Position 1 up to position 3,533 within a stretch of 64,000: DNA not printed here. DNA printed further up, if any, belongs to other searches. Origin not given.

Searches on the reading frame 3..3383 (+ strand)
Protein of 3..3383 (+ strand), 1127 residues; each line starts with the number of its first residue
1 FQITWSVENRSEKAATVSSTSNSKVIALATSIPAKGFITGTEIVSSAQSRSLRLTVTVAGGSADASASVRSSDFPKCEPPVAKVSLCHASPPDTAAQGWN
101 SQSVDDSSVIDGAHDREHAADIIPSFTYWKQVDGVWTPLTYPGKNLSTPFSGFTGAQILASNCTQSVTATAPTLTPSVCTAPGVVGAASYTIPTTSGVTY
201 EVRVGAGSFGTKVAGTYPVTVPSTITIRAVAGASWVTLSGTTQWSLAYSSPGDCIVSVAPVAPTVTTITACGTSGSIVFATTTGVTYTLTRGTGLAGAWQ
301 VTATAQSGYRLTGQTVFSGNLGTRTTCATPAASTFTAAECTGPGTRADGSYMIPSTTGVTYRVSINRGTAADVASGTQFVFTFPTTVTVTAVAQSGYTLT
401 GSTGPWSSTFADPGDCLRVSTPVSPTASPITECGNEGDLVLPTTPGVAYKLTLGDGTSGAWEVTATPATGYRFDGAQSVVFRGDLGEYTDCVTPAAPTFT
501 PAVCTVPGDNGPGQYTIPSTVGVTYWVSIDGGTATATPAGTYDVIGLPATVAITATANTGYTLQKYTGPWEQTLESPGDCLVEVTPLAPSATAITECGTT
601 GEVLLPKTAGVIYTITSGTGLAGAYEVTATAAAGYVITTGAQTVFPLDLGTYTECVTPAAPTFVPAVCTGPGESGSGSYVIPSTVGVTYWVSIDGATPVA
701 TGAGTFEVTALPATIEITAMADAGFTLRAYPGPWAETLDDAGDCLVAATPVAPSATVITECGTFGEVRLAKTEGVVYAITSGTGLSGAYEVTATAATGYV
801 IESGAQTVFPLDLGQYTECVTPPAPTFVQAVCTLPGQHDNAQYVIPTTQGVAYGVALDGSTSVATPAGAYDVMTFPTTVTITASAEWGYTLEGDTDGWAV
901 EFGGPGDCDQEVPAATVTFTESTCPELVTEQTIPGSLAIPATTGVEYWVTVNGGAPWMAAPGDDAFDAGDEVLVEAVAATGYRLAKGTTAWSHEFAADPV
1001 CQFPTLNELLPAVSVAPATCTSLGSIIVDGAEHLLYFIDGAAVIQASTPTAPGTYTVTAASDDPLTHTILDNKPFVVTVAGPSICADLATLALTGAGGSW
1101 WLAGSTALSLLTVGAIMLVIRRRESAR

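Call 17: search_protein_families(library=pfam, proteins=[window:3-3383:+], max_evalue=0.001)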
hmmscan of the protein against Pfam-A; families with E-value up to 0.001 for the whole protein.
window:3-3383:+ (1127 aa): 1 family
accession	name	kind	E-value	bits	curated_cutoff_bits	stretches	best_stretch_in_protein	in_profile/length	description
PF18998.6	Flg_new_2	-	2.7e-05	24.5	23.6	0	531-572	10-46/73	Divergent InlB B-repeat domain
